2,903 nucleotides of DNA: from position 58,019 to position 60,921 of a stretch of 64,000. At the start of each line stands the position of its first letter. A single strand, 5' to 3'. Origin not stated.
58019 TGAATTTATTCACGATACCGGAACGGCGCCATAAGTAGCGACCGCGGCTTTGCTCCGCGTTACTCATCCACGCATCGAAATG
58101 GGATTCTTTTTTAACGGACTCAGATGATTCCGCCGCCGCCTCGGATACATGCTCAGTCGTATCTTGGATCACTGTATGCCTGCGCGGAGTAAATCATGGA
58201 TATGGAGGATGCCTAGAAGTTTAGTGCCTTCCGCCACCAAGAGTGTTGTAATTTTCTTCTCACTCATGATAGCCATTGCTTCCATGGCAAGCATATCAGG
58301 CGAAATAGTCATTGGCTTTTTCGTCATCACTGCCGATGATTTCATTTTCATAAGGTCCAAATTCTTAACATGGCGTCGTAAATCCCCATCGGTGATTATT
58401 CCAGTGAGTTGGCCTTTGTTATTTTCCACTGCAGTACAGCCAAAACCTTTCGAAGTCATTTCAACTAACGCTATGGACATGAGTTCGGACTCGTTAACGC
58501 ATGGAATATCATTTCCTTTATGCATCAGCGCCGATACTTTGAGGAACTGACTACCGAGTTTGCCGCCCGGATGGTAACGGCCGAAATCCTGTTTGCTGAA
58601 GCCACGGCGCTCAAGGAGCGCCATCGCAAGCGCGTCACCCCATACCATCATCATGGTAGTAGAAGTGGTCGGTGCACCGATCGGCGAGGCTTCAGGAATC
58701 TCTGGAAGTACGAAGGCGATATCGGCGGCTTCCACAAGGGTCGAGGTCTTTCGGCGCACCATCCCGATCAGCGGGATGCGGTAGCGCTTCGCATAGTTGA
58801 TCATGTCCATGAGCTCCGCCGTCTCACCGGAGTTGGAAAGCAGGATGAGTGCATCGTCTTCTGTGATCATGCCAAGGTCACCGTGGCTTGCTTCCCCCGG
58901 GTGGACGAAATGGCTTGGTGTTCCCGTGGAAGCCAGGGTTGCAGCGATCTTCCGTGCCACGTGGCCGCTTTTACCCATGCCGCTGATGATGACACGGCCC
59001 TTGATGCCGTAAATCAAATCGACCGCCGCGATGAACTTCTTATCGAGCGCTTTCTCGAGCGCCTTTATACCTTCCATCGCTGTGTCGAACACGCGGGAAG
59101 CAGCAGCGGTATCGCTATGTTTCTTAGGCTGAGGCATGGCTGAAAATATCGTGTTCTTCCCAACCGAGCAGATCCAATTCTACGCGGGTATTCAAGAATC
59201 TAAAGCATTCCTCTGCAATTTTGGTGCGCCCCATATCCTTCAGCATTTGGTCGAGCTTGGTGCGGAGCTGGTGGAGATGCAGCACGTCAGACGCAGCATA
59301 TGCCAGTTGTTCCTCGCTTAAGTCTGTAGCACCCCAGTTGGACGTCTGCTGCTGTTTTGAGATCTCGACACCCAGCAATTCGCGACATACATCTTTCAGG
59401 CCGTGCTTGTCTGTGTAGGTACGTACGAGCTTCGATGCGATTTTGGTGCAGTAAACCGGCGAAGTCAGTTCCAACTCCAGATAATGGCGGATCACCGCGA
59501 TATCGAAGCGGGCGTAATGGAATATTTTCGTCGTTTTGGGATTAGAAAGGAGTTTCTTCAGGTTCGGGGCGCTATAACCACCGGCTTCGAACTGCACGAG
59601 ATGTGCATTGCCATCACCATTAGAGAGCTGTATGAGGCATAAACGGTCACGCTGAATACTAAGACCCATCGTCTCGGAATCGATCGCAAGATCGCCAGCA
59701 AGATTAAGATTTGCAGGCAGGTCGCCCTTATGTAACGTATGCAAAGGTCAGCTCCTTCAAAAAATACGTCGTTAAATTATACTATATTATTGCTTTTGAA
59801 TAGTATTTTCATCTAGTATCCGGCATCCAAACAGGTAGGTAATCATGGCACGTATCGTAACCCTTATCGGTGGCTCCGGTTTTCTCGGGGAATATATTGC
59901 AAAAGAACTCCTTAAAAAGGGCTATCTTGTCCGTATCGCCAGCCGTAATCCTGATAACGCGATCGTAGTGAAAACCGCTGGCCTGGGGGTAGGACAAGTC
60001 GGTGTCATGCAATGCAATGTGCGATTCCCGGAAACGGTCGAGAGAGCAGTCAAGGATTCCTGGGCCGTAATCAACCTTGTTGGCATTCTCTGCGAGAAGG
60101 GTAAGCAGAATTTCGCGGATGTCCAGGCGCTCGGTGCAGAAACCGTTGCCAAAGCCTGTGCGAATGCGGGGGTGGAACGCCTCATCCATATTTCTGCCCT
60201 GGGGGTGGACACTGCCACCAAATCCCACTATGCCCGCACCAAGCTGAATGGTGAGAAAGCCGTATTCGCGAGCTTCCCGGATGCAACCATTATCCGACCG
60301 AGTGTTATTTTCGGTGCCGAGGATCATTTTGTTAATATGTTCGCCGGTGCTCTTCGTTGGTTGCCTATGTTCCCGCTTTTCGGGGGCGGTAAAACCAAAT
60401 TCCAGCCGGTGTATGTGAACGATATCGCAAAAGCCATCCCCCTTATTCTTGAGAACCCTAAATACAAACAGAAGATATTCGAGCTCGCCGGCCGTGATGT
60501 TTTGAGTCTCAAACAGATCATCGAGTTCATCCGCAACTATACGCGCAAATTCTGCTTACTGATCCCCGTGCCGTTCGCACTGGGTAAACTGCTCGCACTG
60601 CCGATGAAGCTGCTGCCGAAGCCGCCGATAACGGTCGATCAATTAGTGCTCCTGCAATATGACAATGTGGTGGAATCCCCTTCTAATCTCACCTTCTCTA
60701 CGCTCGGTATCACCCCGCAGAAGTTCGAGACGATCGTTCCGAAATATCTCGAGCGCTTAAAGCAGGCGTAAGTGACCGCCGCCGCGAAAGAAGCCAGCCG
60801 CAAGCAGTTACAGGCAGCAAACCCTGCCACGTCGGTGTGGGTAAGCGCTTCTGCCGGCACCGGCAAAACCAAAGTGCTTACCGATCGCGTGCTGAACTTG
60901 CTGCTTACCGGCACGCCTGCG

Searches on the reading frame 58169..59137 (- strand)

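Call 88: search_protein_families(library=ncbifam, proteins=[window:58169-59137:-], max_evalue=0.001)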
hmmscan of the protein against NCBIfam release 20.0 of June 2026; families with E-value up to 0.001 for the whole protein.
window:58169-59137:- (322 aa): 19 families
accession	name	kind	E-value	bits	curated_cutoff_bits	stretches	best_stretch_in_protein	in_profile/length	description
NF008141.0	PRK10892.1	equivalog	9.1e-103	343.9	505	1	11-321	14-327/328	arabinose-5-phosphate isomerase KdsD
TIGR00393.1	kpsF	subfamily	1.6e-84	283.6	203.7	1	47-312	1-268/268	KpsF/GutQ family sugar-phosphate isomerase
NF008581.0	PRK11543.1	equivalog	1.5e-76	257.5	481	1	22-321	18-320/321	arabinose-5-phosphate isomerase GutQ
TIGR03127.2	RuMP_HxlB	equivalog_domain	9.1e-13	48.5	160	1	37-188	22-173/178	6-phospho-3-hexuloisomerase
NF041552.1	TF_PrdR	equivalog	1.3e-10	40.2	795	1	199-317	6-122/577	sigma-54 dependent transcriptional regulator PrdR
NF041755.1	RuMP_HxlAB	equivalog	4.6e-09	35.7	500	1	15-152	219-342/391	bifunctional 3-hexulose-6-phosphate synthase/6-phospho-3-hexuloisomerase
NF040776.2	AlsR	equivalog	1.6e-08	33.8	400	1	13-175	96-257/279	transcriptional repressor AlsR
NF008451.0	PRK11302.1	subfamily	1.7e-08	34.3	296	1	10-183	92-263/286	transcriptional regulator HexR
NF008458.0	PRK11337.1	equivalog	1.7e-06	27.3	378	1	13-145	108-240/293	MurR/RpiR family transcriptional regulator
TIGR01302.1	IMP_dehydrog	equivalog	3.1e-06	26.4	481.5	1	227-318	106-198/450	IMP dehydrogenase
NF001484.0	PRK00331.1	subfamily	3.2e-06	25.8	381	1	47-179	287-417/601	isomerizing glutamine--fructose-6-phosphate transaminase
NF008590.0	PRK11557.1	equivalog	1.3e-05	24.8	355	1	30-177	117-262/282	MurR/RpiR family transcriptional regulator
NF010701.0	PRK14101.1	equivalog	2e-05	23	920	1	9-181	429-601/638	bifunctional transcriptional regulator/glucokinase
NF011442.0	PRK14869.1-4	equivalog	7.2e-05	21.4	400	0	199-258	247-304/543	putative manganese-dependent inorganic diphosphatase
TIGR01135.1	glmS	equivalog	0.00011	20.8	418.05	1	89-151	334-396/607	glutamine--fructose-6-phosphate transaminase (isomerizing)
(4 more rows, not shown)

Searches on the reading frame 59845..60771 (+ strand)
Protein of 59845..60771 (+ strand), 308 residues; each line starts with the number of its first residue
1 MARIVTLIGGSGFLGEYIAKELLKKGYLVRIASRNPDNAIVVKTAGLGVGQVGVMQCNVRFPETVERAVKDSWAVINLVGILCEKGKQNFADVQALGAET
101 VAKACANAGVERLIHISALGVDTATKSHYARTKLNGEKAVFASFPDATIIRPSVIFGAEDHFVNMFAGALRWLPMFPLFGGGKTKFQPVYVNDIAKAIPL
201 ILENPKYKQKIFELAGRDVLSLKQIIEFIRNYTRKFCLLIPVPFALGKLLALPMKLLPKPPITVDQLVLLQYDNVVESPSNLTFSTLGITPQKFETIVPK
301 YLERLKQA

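Call 88: search_protein_families(library=ncbifam, proteins=[window:59845-60771:+], max_evalue=0.001)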
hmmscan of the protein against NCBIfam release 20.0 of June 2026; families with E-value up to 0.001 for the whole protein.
window:59845-60771:+ (308 aa): 15 families
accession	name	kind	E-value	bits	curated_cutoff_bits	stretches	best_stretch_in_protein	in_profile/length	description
NF042422.1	oxyalk_red_OleD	equivalog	1.1e-12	48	580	1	6-196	4-209/329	2-alkyl-3-oxoalkanoate reductase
TIGR01214.1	rmlD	equivalog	1.7e-12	47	224.05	1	5-230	2-223/285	dTDP-4-dehydrorhamnose reductase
TIGR03466.1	HpnA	hypoth_equivalog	3.2e-08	32.9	367.65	1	7-123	5-118/327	hopanoid-associated sugar epimerase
TIGR01777.1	yfcH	hypoth_equivalog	6.1e-07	29.3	207.35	1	6-233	2-241/292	TIGR01777 family oxidoreductase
NF006213.0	PRK08340.1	equivalog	3.1e-06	26.7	301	1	10-82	8-80/259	SDR family oxidoreductase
NF005594.0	PRK07326.1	equivalog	3.2e-06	26.8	271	1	4-100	8-105/237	SDR family oxidoreductase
TIGR04180.1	EDH_00030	hypoth_equivalog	4.1e-06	26.1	475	1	7-121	3-124/297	NAD-dependent 4,6-dehydratase LegB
NF052578.1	StrlDmthSdmBMthl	equivalog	1.1e-05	25.3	600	1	6-121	3-116/328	sterol demethylase protein SdmB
NF050030.1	thlkprotThyD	equivalog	1.4e-05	24.4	400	1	5-124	3-130/305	thylakoid membrane protein ThyD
TIGR01746.1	Thioester-redct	subfamily_domain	2.7e-05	23.6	213.35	0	124-235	161-283/371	thioester reductase domain-containing protein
NF005811.0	PRK07677.1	equivalog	3e-05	23.7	318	1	3-90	4-92/254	2,4-dienoyl-CoA reductase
NF042423.1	oxyalk_red_Shew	equivalog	6.6e-05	22.1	580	1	5-122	11-122/331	2-alkyl-3-oxoalkanoate reductase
NF006132.0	PRK08277.1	subfamily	0.00028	20.3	281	1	3-86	11-95/280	D-mannonate oxidoreductase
NF043036.1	ErythonDh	equivalog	0.00035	19.9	325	1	5-90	3-93/321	D-erythronate dehydrogenase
NF009466.0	PRK12826.1-2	subfamily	0.00061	19.3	222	1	1-79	2-82/248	3-oxoacyl-ACP reductase FabG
